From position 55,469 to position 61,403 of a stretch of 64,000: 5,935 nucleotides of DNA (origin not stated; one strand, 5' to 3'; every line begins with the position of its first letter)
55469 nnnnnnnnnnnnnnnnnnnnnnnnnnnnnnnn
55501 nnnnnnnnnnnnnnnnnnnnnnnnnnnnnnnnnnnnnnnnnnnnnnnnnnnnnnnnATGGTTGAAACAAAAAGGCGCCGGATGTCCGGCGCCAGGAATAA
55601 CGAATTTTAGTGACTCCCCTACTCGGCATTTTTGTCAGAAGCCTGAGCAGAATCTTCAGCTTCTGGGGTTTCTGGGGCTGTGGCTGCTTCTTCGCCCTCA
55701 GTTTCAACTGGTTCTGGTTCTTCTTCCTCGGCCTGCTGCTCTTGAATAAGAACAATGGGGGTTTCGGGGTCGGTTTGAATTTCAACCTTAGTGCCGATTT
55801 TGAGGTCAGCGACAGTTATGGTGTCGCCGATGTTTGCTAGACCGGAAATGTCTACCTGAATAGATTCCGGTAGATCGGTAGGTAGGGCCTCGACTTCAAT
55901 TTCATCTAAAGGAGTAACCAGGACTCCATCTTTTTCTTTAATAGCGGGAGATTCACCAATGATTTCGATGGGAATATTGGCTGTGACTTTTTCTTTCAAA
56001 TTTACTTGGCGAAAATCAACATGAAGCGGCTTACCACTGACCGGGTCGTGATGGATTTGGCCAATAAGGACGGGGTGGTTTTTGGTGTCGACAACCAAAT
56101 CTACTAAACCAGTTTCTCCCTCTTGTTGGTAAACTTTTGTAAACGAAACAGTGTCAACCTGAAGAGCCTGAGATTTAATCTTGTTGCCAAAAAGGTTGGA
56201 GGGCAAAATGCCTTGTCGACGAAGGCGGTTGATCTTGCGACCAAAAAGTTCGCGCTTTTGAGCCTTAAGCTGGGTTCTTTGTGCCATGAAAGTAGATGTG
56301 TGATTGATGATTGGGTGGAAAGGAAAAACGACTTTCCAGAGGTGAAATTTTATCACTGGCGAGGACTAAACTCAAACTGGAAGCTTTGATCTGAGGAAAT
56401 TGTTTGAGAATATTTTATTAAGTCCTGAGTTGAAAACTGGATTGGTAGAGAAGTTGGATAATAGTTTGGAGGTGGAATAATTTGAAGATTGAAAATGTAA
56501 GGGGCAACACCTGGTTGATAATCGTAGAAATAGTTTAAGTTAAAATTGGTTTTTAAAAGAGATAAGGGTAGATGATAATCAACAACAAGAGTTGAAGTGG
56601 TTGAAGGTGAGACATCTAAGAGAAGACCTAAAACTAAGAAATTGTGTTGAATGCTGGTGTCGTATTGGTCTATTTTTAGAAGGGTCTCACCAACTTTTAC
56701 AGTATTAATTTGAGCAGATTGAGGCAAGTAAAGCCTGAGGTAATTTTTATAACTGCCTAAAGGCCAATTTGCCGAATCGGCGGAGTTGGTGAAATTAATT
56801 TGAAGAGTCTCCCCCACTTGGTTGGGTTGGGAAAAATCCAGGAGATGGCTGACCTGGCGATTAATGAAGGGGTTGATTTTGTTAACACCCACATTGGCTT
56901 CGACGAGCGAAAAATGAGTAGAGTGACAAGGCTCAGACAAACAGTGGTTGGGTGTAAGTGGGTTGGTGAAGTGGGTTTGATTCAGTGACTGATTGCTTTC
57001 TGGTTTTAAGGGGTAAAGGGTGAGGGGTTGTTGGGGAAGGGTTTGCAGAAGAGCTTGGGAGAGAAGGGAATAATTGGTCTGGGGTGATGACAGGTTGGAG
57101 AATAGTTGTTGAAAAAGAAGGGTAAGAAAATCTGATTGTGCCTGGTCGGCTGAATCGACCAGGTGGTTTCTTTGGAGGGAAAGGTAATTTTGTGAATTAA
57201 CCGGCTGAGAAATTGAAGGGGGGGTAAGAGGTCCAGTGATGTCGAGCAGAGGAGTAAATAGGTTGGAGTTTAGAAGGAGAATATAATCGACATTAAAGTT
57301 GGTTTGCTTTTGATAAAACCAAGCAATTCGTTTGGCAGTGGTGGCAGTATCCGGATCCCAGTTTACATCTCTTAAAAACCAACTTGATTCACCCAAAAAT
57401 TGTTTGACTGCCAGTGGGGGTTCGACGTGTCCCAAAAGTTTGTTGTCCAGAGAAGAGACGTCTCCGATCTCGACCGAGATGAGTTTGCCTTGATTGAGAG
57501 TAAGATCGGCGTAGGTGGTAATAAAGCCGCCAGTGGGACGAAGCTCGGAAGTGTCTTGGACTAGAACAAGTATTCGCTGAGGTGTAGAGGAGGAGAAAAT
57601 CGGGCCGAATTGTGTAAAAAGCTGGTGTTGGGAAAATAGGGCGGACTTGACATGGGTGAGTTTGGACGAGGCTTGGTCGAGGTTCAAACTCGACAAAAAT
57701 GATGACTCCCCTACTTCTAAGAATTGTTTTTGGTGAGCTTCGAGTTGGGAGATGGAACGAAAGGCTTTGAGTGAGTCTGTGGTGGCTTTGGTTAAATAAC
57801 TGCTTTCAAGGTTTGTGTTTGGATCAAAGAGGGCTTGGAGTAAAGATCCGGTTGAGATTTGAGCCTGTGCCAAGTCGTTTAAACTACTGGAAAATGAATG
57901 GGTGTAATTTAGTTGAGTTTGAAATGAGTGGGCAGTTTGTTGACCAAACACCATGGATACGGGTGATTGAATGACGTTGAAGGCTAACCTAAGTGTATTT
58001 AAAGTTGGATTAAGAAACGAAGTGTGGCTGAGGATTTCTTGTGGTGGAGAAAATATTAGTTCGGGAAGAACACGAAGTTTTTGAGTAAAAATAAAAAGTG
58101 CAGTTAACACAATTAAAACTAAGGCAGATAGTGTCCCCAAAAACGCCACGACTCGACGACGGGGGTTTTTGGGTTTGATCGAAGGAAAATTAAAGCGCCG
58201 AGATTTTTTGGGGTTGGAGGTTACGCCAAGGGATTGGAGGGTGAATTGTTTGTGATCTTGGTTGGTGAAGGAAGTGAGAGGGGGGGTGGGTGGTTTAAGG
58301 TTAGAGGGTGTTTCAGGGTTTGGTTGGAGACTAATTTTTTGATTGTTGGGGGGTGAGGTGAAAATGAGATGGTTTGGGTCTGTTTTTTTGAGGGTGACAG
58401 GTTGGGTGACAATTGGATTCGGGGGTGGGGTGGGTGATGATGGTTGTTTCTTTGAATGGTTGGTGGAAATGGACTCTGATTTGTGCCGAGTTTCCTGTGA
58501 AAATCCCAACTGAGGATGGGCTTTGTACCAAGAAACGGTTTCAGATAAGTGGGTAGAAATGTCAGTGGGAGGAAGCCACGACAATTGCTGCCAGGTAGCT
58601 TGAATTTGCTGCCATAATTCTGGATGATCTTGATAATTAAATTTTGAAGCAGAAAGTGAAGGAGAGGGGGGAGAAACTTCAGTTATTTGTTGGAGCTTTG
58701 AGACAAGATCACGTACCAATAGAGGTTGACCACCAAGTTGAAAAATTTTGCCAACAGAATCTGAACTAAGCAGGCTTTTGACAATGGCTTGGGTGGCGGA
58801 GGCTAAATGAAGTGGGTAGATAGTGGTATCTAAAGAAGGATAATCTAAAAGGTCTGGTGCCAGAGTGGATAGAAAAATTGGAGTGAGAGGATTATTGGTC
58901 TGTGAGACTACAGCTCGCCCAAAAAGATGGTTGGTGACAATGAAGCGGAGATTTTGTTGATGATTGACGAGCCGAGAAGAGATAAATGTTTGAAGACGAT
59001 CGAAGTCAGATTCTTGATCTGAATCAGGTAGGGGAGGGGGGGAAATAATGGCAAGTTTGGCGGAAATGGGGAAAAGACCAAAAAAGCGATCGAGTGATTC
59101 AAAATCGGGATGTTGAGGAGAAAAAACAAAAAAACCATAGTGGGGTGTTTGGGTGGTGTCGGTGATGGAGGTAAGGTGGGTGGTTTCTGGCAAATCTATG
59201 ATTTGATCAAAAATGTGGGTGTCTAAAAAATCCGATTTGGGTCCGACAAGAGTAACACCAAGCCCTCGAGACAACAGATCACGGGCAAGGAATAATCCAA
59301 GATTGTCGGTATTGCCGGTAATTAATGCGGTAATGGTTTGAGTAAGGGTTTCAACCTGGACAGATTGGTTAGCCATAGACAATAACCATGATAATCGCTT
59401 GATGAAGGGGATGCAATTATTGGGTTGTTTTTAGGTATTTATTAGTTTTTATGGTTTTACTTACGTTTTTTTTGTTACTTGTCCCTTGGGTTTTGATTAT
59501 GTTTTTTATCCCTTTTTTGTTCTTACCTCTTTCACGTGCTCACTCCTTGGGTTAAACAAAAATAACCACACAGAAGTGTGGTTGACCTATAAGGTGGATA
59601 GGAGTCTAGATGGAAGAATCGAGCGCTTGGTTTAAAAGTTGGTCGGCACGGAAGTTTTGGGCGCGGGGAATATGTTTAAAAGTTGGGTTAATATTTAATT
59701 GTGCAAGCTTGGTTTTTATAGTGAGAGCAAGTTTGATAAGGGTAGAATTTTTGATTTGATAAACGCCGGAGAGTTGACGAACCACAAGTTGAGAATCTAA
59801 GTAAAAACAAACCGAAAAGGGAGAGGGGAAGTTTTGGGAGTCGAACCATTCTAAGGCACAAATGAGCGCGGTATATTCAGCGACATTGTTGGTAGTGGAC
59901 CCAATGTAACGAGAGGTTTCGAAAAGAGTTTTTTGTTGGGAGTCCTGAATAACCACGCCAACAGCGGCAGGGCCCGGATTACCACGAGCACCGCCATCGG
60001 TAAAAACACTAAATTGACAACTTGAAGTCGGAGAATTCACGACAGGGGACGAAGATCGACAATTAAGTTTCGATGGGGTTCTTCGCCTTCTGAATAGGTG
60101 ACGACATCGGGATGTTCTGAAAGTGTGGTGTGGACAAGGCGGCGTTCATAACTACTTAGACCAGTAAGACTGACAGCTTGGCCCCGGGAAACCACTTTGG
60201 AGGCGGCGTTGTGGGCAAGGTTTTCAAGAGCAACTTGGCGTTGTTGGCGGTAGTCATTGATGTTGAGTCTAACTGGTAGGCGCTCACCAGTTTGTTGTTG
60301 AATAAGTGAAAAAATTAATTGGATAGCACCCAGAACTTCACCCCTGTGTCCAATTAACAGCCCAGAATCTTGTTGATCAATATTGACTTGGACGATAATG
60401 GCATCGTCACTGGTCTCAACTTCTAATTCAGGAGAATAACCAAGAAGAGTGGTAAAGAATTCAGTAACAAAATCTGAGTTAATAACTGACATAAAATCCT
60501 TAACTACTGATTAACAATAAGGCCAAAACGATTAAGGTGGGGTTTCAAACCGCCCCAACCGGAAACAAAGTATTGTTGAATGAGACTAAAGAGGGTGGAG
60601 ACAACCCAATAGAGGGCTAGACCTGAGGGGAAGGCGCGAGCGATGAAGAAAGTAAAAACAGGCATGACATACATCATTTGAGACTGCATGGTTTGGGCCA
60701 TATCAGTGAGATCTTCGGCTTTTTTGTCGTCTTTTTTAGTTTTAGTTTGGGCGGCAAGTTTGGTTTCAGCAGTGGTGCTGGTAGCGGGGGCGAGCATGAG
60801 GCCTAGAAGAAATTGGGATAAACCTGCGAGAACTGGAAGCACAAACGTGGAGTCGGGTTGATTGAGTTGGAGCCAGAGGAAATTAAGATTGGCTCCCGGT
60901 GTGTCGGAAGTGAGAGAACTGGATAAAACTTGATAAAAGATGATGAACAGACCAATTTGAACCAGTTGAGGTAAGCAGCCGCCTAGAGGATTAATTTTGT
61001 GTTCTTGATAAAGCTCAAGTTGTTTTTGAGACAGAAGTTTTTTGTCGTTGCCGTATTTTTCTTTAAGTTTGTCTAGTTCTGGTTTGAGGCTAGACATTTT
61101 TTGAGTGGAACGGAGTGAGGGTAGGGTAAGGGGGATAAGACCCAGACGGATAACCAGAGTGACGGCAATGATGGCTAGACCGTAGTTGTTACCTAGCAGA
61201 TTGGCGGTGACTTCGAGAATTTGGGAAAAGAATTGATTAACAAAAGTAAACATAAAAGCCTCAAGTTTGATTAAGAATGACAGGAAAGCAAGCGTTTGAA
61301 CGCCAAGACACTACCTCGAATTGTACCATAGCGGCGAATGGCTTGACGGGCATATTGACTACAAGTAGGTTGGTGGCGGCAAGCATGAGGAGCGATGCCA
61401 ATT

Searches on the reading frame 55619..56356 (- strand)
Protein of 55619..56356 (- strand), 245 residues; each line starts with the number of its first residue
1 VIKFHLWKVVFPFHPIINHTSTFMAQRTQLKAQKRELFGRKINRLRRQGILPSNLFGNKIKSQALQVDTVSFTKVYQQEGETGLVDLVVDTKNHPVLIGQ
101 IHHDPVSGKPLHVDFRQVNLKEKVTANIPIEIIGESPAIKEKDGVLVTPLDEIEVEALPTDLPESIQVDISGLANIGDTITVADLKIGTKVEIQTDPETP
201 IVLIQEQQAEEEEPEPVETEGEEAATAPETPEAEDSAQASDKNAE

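Call 66: search_protein_families(library=pfam, proteins=[window:55619-56356:-], max_evalue=0.001)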
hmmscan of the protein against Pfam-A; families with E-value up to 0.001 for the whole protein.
window:55619-56356:- (245 aa): 2 families
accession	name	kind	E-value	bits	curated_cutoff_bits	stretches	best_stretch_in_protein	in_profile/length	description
PF14693.11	Ribosomal_TL5_C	-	1.1e-23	83.8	27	1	123-207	1-83/84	Ribosomal protein TL5, C-terminal domain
PF01386.24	Ribosomal_L25p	-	1.7e-17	64.1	23.6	1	30-115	1-82/82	Ribosomal L25p family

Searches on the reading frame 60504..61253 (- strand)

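Call 66: search_protein_families(library=pfam, proteins=[window:60504-61253:-], max_evalue=0.001)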
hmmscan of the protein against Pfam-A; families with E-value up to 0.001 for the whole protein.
window:60504-61253:- (249 aa): 1 family
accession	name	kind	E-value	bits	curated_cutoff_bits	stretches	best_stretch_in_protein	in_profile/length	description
PF02096.25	60KD_IMP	-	7.7e-51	172.7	35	1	24-230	1-161/163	60Kd inner membrane protein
